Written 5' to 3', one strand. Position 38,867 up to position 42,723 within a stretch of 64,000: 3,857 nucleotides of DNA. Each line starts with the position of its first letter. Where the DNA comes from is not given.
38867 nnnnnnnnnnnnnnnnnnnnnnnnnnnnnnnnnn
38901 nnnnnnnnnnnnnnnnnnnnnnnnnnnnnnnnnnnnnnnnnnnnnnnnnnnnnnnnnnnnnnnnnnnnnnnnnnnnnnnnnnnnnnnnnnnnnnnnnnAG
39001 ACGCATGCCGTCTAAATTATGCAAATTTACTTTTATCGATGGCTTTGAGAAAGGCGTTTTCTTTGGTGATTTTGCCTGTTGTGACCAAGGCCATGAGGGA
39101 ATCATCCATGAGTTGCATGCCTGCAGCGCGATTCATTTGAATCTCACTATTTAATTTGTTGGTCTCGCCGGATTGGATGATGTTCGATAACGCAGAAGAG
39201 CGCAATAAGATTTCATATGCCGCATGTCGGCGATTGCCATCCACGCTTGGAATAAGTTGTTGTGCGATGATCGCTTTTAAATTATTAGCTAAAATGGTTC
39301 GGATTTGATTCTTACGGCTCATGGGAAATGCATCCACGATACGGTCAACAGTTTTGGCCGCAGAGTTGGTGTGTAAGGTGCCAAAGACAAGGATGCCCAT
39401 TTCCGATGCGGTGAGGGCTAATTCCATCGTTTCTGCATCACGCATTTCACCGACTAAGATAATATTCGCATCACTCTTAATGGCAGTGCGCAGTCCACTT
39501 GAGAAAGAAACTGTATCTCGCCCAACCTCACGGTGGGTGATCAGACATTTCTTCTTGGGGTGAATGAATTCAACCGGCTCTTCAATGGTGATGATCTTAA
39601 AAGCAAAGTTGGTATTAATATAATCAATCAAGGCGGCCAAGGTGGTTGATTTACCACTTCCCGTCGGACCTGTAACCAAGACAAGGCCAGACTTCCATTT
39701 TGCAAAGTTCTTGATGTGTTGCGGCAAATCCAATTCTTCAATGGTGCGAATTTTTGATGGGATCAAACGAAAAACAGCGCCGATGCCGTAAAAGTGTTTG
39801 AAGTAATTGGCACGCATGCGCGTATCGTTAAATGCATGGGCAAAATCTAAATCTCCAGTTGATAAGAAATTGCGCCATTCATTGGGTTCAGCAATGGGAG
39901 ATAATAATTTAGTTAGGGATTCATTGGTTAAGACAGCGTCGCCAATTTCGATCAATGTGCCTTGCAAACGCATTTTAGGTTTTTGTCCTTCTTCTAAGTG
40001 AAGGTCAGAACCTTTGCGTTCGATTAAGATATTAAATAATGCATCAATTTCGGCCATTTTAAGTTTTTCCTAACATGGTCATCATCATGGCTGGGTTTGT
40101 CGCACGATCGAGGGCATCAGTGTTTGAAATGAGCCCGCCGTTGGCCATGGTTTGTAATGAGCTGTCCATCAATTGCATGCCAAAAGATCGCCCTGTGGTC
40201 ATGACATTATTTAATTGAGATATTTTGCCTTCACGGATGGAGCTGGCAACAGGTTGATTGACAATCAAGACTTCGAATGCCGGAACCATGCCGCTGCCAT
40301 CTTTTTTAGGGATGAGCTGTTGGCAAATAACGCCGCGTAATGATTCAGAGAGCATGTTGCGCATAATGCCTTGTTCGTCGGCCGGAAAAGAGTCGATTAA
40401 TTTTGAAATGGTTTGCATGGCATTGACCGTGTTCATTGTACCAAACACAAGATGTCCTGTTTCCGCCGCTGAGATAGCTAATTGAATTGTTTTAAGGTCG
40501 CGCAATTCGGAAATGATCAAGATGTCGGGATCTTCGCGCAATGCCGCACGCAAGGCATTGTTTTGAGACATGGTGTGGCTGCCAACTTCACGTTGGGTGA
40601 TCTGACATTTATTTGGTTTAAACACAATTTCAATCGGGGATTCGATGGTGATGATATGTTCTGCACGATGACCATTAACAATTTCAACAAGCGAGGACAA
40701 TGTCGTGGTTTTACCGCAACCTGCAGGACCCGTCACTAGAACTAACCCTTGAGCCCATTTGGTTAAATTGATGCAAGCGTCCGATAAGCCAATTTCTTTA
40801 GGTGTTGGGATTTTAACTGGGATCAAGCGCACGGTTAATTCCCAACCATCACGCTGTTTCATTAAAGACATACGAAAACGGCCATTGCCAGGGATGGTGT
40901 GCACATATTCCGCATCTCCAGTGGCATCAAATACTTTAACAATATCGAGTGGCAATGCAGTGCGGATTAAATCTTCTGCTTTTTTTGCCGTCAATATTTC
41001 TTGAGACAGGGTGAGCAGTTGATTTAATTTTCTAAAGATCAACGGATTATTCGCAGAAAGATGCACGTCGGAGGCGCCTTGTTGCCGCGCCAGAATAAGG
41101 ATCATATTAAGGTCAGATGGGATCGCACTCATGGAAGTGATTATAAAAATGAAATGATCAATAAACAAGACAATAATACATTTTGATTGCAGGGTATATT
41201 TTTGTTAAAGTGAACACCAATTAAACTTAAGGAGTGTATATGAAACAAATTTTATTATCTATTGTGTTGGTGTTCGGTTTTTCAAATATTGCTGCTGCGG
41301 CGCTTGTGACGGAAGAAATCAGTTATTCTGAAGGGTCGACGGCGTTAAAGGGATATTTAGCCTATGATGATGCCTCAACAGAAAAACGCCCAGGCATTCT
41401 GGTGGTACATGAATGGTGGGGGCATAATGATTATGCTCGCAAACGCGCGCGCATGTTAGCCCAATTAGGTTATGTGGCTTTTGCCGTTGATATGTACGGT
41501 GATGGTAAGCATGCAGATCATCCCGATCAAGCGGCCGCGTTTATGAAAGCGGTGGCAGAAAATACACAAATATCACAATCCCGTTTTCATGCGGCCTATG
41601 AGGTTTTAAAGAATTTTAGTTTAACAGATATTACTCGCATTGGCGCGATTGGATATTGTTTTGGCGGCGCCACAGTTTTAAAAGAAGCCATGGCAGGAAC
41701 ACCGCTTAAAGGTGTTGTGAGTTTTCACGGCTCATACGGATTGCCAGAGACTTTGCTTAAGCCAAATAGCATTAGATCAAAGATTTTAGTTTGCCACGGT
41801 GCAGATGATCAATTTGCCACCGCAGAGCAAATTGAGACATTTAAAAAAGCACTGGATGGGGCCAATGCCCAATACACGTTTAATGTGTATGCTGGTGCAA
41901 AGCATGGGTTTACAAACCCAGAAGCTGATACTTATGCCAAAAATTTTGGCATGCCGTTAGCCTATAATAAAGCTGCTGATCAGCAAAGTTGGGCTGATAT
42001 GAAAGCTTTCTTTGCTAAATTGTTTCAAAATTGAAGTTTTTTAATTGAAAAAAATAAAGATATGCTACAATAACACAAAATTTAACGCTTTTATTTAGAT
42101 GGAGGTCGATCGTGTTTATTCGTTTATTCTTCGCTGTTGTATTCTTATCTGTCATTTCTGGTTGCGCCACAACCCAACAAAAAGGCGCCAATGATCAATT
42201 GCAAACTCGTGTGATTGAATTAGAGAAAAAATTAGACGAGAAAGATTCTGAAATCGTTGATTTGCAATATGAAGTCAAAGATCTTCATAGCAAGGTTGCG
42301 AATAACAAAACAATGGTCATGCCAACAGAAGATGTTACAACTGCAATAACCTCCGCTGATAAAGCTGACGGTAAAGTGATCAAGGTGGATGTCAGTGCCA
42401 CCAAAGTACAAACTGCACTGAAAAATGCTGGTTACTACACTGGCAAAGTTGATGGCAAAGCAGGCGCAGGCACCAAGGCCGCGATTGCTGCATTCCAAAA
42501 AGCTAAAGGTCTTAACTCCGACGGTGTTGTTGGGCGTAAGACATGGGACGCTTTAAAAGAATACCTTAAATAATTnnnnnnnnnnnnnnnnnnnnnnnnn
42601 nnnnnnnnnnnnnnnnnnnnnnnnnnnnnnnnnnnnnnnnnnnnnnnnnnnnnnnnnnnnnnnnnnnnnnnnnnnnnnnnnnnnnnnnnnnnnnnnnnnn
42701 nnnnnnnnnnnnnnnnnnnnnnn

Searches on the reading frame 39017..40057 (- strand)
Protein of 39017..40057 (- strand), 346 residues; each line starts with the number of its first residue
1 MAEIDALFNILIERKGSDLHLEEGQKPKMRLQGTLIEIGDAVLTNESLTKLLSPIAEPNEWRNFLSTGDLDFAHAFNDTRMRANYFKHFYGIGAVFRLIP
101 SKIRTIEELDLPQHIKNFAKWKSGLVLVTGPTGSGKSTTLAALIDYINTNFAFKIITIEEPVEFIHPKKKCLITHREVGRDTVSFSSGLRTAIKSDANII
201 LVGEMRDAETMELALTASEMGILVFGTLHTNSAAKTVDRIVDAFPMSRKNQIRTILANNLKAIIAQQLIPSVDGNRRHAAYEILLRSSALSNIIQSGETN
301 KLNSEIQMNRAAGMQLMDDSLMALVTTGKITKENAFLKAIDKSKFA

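Call 59: search_protein_families(library=pfam, proteins=[window:39017-40057:-], max_evalue=0.00001)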
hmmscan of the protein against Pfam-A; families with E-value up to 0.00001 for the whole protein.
window:39017-40057:- (346 aa): 1 family
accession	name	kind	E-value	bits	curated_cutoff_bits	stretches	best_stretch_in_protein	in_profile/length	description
PF00437.27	T2SSE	-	2.8e-39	135.3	24.9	1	77-278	90-287/370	Type II/IV secretion system protein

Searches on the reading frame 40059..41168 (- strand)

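Call 59: search_protein_families(library=pfam, proteins=[window:40059-41168:-], max_evalue=0.00001)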
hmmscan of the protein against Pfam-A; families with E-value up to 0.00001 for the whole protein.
window:40059-41168:- (369 aa): 1 family
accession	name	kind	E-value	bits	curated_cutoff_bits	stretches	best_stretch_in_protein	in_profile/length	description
PF00437.27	T2SSE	-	9.3e-41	140.1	24.9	1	15-295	7-287/370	Type II/IV secretion system protein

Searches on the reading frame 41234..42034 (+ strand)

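Call 3: search_protein_families(library=pfam, proteins=[window:41234-42034:+], max_evalue=0.01)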
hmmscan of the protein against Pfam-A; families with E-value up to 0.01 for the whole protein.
window:41234-42034:+ (266 aa): 5 families
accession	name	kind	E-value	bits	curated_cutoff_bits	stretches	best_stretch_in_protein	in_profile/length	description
PF01738.24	DLH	-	7.8e-48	163.4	21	1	39-262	2-215/217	Dienelactone hydrolase family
PF00326.27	Peptidase_S9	-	5.2e-10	39.6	22.6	2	180-234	143-197/213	Prolyl oligopeptidase family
PF02230.22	Abhydrolase_2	-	5e-07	30.2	23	1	131-227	102-202/217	Phospholipase/Carboxylesterase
PF12146.15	Hydrolase_4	-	1.6e-05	24.8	27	0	177-228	187-236/239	Serine aminopeptidase, S33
PF00561.26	Abhydrolase_1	-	0.0088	16.2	25.8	0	67-149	15-84/245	alpha/beta hydrolase fold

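Call 4: search_protein_families(library=ncbifam, proteins=[window:41234-42034:+], max_evalue=0.01)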
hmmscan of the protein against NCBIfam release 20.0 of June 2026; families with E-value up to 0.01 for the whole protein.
window:41234-42034:+ (266 aa): 2 families
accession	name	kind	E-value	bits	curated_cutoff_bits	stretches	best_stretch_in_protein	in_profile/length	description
NF041440.1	hydrolase_YghX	exception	1.8e-24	86.4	460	1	22-238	64-276/292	YghX family hydrolase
NF008525.0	PRK11460.1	equivalog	0.0038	16.5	191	1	138-227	107-194/232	esterase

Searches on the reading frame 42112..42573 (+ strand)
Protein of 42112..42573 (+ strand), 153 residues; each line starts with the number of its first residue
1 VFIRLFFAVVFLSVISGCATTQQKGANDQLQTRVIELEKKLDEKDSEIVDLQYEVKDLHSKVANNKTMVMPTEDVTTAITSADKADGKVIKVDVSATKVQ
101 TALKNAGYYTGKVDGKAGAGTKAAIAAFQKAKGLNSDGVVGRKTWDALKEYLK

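Call 3: search_protein_families(library=pfam, proteins=[window:42112-42573:+], max_evalue=0.01)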
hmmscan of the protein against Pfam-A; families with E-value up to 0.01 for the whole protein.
window:42112-42573:+ (153 aa): 8 families
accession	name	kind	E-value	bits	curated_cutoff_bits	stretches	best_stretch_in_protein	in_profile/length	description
PF01471.23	PG_binding_1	-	1.8e-18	66.9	23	1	98-148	7-57/57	Putative peptidoglycan binding domain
PF08823.16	PG_binding_2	-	0.00045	20.9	21.1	1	88-131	10-53/74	Putative peptidoglycan binding domain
PF12329.13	TMF_DNA_bd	-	0.00082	19.7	35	1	36-67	2-33/74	TATA element modulatory factor 1 DNA binding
PF16808.10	PKcGMP_CC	-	0.0034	17.4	35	1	33-52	9-28/35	Coiled-coil N-terminus of cGMP-dependent protein kinase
PF08840.17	BAAT_C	-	0.006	17.1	20.9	1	11-108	48-145/210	BAAT / Acyl-CoA thioester hydrolase C terminal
PF20651.3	EXOC6_Sec15_N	-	0.006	17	27.2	1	36-110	33-107/170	Exocyst complex component EXOC6/Sec15, N-terminal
PF13870.11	CCDC113_CCDC96_CC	-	0.0073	16.5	31.6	1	28-66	45-83/177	CCDC113/CCDC96, coiled-coil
PF04977.20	DivIC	-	0.008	16.4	28.9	0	21-60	13-53/80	Septum formation initiator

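Call 4: search_protein_families(library=ncbifam, proteins=[window:42112-42573:+], max_evalue=0.01)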
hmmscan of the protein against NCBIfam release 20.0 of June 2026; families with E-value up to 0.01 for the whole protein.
window:42112-42573:+ (153 aa): 14 families
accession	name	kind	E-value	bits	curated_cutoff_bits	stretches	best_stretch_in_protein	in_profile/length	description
TIGR02869.1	spore_SleB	equivalog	1.2e-13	51.4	236.5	1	97-148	17-68/201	spore cortex-lytic enzyme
TIGR03979.1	His_Ser_Rich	equivalog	1.2e-11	44.9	121.65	1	76-148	116-186/190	His-Xaa-Ser repeat protein HxsA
NF052335.1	PdgHdaseHSB129560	equivalog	1.6e-10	40.8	500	1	95-148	275-328/330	peptidoglycan hydrolase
NF052336.1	PdgHdaseHSB100310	equivalog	1.4e-08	34.5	500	1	99-148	264-313/316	peptidoglycan hydrolase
NF052377.1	lmo1851_S41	exception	6.4e-07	28.4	725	1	67-152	366-449/468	lmo1851 family serine protease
NF004786.0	PRK06132.1-3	equivalog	4.2e-06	25.8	329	1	95-138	222-265/418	hypothetical protein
NF040598.1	Ala_zip_lipo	subfamily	2.6e-05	24.6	43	1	5-70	5-67/90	Lpp/OprI family alanine-zipper lipoprotein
NF038080.1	PG_bind_siph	domain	6.2e-05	23.2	55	1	108-149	31-75/76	peptidoglycan-binding protein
TIGR02209.1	ftsL_broad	equivalog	0.00026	20.8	42.45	1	5-76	7-81/85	cell division protein FtsL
NF052320.1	Cbp1_fam_LP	subfamily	0.00045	19.8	90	1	22-89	113-180/286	Cbp1 family collagen-binding glycoprotein adhesin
NF007891.0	PRK10594.1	equivalog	0.0013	17.6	425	1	58-148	262-349/617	L,D-transpeptidase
NF041034.1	Rad50_Sulf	equivalog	0.0062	14.4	1000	1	30-105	543-619/872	DNA double-strand break repair ATPase Rad50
NF006542.0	PRK09039.1-1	equivalog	0.0077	15.2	388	1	23-104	72-154/627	peptidoglycan -binding protein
TIGR01006.1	polys_exp_MPA1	subfamily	0.0081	15.6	296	1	21-106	56-137/226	CspC family polysaccharide chain length determinant protein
